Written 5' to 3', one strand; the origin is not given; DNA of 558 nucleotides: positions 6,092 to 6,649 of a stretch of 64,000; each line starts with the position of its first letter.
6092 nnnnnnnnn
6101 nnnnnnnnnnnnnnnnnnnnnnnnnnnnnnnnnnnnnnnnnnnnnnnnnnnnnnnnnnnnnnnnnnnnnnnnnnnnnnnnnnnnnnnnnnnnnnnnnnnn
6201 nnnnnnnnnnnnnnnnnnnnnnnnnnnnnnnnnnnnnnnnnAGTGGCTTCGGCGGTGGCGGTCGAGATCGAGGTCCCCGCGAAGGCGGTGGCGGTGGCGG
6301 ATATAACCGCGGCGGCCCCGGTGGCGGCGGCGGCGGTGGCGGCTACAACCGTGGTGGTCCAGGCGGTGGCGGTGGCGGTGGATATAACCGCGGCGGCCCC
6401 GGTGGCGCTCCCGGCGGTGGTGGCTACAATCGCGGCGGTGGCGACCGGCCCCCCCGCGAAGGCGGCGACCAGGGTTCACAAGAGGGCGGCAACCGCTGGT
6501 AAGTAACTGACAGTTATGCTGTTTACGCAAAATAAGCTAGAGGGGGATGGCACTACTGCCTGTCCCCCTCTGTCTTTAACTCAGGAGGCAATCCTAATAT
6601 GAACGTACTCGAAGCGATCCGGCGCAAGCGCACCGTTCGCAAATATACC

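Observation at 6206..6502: PNPase carries a FUS-like GGYNRGG / RGG low-complexity C-terminal tail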

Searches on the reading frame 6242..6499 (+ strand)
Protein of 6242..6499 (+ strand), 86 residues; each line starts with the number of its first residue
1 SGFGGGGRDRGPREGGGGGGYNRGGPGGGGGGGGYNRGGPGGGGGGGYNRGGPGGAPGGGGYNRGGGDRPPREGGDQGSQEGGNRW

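Call 13: find_homologous_proteins(query=window:6242-6499:+, max_evalue=0.001)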
Query seq(86 aa) (86 aa): 1 proteins with E <= 0.001 among 8000 candidates.
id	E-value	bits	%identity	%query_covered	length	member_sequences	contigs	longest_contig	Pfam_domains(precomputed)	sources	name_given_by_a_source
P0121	2.2e-7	49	33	10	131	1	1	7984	-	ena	-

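Call 39: search_protein_representatives(protein=window:6242-6499:+)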
Query: 86 residues. Proteins with E-value up to 0.001 (for the whole library): 1; up to 1e-10: 0; up to 1e-30: 0. The best 1 are listed.
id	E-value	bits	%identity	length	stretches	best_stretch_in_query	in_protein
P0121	6.9e-08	48.9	91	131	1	1-58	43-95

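Call 59: search_solved_structures(query=window:6242-6499:+, max_evalue=10)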
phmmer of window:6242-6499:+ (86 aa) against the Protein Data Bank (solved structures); distinct sequences matched with E-value up to 10: 0.
